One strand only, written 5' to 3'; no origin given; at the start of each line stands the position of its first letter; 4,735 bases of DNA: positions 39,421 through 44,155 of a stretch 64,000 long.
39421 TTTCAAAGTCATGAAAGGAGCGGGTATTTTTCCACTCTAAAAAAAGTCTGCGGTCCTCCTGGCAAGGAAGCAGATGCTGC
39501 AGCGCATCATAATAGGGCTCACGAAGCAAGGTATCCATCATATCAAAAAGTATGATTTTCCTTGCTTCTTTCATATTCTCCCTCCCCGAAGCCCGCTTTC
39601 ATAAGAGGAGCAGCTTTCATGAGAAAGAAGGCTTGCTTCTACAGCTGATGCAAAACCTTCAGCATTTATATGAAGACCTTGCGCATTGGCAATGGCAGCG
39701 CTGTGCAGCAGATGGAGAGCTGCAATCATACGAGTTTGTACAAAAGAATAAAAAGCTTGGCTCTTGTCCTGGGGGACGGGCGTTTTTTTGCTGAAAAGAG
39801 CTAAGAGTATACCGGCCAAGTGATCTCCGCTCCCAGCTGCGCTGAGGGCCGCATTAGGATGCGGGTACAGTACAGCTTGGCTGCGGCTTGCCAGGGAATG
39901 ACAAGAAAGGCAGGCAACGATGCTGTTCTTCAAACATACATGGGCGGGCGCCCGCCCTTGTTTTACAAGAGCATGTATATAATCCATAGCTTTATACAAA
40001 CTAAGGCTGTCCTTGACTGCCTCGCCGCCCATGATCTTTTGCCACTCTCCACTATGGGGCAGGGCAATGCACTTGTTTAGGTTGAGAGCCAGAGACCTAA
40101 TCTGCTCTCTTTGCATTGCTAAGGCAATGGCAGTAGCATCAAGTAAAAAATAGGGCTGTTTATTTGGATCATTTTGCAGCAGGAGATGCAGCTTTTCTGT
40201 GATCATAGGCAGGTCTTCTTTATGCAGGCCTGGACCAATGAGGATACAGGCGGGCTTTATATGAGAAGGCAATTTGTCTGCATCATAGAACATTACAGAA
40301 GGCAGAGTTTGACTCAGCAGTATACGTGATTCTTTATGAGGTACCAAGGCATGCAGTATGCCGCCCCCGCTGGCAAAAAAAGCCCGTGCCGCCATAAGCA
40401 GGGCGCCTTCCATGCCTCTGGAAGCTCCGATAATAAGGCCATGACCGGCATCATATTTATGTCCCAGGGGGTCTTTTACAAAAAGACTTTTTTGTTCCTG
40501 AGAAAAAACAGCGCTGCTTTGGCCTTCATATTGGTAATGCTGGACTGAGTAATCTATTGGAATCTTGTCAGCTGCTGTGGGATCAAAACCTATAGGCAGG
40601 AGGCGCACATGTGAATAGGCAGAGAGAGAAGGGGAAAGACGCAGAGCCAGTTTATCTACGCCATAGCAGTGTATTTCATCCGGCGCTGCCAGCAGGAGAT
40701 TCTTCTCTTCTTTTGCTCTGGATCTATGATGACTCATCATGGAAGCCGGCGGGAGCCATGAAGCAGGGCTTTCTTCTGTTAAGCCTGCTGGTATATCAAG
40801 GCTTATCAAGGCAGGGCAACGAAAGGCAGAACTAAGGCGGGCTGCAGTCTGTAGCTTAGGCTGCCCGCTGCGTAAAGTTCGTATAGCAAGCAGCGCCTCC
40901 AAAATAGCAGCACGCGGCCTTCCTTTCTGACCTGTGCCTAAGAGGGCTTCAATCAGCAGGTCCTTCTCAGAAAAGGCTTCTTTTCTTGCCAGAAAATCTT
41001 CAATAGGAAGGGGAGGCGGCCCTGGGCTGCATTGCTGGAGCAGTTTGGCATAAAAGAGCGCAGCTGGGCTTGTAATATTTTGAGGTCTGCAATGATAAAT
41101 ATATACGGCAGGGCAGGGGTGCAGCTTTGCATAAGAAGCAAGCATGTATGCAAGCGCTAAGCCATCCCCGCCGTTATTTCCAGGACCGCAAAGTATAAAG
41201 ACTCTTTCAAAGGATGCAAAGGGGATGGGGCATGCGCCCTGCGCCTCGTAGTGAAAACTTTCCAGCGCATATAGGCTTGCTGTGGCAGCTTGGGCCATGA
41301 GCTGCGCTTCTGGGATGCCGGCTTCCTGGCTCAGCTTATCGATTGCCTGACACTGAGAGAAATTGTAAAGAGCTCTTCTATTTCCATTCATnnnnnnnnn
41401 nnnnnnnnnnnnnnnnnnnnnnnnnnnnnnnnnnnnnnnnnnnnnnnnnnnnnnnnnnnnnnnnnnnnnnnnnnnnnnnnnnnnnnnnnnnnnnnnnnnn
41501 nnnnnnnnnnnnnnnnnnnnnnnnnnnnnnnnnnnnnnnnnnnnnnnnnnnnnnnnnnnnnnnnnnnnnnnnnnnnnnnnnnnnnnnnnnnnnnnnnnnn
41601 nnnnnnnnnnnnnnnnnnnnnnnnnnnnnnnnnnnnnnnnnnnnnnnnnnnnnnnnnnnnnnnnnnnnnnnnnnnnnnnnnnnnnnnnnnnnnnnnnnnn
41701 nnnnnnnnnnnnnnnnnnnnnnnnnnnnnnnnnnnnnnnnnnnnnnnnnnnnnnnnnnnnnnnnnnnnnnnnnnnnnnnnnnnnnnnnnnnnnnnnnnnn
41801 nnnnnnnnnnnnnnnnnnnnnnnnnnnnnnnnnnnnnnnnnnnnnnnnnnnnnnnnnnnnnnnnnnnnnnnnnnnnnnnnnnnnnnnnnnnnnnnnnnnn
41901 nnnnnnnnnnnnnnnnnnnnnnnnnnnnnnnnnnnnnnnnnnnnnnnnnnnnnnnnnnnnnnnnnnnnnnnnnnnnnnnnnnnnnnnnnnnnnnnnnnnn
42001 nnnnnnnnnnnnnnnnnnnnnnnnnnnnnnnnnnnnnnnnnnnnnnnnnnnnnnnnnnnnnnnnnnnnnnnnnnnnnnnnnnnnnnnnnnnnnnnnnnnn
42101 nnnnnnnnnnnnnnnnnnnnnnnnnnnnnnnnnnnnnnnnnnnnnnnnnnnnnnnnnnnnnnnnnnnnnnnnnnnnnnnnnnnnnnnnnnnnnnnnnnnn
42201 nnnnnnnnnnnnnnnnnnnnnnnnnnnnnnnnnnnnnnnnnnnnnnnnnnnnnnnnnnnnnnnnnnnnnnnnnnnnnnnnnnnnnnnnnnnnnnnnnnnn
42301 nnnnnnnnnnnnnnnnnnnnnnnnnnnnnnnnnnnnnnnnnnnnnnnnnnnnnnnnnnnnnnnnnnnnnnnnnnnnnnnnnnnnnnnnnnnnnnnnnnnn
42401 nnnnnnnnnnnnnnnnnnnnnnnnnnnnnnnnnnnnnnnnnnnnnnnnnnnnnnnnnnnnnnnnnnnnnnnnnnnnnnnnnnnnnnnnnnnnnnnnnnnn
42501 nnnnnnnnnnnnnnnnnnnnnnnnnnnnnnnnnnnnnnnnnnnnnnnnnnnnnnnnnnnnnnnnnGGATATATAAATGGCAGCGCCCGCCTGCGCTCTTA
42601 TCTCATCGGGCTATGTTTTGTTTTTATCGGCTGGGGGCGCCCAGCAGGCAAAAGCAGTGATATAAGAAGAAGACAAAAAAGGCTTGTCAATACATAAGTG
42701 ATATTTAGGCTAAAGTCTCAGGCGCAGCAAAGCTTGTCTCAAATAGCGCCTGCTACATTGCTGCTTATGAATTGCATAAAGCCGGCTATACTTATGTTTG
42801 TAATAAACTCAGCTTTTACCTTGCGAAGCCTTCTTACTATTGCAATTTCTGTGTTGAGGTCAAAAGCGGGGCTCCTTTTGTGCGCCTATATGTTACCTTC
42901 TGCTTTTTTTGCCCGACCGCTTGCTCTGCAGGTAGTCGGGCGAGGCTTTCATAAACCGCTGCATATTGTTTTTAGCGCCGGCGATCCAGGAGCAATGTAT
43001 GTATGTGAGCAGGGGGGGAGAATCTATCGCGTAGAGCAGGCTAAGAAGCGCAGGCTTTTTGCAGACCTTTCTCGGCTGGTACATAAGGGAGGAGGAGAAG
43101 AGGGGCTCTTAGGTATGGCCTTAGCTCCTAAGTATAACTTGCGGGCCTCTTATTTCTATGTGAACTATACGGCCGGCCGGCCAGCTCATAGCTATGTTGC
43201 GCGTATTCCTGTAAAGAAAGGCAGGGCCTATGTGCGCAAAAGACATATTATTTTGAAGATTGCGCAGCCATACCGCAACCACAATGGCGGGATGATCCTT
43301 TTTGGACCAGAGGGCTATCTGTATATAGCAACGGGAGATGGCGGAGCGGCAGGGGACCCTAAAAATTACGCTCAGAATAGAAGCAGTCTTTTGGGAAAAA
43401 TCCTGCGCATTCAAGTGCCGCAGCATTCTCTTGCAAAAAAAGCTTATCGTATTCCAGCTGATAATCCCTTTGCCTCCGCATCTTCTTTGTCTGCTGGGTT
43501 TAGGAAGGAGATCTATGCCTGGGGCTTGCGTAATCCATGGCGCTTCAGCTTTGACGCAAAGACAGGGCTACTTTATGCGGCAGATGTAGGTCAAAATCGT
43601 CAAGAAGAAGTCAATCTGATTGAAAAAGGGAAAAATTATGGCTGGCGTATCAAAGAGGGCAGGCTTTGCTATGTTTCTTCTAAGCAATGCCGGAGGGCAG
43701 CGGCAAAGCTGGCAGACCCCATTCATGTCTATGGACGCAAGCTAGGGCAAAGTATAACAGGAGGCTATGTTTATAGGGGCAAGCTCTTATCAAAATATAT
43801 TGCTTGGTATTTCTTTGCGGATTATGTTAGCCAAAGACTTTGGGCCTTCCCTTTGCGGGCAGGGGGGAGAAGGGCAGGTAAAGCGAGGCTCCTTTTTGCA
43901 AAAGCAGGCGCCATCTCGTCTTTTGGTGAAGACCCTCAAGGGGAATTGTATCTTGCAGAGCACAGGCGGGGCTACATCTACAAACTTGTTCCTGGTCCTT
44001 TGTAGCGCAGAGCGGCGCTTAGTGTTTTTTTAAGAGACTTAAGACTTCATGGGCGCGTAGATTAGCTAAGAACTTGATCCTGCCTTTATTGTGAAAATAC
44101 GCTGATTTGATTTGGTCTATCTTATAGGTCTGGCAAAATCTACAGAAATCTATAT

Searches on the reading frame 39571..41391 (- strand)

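Call 15: search_protein_families(library=pfam, proteins=[window:39571-41391:-])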
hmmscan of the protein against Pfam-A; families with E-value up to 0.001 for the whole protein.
window:39571-41391:- (606 aa): 2 families
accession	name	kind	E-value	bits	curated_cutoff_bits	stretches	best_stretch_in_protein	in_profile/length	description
PF01256.23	Carb_kinase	-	6.4e-17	62.3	27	1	319-542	2-204/242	NAD(P)H-hydrate dehydratase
PF03853.21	YjeF_N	-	8.7e-15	55.5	24.9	1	29-208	2-147/169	YjeF-related protein N-terminus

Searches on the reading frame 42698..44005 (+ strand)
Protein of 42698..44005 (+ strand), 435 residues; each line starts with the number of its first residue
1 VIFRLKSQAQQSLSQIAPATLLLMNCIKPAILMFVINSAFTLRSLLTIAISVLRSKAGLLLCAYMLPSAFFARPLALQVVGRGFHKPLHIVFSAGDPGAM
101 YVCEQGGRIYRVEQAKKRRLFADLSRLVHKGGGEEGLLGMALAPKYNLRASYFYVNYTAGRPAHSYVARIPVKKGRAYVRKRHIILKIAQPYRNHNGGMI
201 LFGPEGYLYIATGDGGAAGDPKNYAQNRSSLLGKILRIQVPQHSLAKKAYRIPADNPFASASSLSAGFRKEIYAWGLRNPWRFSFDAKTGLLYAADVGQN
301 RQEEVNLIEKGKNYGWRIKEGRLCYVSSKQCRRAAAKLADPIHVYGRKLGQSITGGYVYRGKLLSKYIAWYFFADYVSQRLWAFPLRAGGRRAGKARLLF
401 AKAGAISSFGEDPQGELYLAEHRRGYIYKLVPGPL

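Call 15: search_protein_families(library=pfam, proteins=[window:42698-44005:+])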
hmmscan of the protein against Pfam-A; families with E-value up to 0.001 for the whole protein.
window:42698-44005:+ (435 aa): 1 family
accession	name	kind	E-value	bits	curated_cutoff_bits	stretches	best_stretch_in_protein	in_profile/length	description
PF07995.17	GSDH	-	9.5e-44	150.5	25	1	86-426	3-329/332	Glucose / Sorbosone dehydrogenase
